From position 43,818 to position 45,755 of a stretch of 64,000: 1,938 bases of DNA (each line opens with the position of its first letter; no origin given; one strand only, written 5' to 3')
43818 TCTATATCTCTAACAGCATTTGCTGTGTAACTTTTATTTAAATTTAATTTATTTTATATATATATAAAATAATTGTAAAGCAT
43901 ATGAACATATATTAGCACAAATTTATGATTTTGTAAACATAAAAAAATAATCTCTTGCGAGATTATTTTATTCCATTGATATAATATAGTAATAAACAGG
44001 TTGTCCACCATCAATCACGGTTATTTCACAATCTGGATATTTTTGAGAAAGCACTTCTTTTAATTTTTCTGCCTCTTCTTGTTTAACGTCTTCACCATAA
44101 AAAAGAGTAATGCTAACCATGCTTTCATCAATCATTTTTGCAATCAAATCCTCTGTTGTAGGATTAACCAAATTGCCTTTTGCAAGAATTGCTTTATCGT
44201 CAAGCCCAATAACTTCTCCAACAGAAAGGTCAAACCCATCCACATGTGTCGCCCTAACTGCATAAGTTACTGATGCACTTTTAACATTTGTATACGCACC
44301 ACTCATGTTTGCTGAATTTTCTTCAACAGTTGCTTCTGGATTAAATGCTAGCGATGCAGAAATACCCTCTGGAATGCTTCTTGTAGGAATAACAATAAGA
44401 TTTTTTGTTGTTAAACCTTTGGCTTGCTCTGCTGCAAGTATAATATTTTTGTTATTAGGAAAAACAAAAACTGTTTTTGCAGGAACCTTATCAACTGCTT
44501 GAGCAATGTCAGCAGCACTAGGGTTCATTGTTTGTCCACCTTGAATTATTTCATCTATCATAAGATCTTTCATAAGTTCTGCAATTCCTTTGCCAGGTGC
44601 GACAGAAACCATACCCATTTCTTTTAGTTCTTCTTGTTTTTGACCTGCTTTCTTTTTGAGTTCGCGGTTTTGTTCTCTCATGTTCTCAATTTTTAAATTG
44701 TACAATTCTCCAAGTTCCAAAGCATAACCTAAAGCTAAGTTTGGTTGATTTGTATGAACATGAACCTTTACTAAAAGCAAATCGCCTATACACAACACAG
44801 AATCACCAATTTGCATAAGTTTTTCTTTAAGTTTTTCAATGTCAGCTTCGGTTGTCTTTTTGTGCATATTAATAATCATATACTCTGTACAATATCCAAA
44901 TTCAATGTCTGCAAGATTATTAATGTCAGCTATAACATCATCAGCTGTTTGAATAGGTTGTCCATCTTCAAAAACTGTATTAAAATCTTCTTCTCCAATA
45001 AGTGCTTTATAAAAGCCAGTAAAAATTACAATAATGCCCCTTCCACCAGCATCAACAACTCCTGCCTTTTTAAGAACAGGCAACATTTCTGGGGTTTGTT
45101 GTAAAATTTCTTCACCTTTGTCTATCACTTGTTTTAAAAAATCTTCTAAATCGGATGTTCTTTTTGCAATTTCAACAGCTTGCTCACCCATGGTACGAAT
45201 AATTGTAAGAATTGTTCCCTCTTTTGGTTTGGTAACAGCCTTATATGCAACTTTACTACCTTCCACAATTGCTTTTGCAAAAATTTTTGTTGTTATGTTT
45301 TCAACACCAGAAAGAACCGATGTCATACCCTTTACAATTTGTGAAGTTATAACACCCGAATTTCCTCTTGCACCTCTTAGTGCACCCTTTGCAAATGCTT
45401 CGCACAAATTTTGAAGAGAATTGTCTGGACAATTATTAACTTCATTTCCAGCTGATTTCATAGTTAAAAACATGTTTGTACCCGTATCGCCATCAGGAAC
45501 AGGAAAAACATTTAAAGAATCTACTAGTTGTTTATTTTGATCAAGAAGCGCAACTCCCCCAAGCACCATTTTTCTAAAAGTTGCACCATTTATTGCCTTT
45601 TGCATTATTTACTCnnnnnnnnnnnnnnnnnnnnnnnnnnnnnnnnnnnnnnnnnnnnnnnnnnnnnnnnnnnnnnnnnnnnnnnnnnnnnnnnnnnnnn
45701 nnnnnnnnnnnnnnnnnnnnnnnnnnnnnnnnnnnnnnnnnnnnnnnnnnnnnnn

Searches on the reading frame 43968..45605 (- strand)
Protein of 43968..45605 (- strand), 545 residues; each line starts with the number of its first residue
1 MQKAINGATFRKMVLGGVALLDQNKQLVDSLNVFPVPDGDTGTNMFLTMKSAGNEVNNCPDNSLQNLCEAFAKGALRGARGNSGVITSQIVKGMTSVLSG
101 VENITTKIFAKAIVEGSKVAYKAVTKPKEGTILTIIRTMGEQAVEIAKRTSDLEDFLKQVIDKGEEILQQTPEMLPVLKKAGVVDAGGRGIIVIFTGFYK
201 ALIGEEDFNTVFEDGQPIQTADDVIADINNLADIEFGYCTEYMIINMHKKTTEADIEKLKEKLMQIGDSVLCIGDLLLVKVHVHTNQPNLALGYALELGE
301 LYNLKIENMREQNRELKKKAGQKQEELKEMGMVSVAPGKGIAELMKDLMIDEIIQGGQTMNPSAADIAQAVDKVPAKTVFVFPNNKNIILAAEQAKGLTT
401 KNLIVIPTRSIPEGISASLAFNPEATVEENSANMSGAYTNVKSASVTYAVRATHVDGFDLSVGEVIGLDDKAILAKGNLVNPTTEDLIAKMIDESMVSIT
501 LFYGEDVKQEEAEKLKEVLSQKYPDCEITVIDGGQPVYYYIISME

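Call 6: search_protein_families(library=ncbifam, proteins=[window:43968-45605:-], max_evalue=0.00001)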
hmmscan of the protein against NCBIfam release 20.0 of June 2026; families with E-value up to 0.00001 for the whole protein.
window:43968-45605:- (545 aa): 2 families
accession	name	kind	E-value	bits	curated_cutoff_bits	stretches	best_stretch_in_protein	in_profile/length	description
TIGR03599.1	YloV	subfamily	6.8e-183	609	396.1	1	10-545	1-530/530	DAK2 domain fusion protein YloV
NF038248.1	FakA_VfrB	equivalog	1.2e-156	522.4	975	1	4-545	2-549/549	fatty acid kinase catalytic subunit FakA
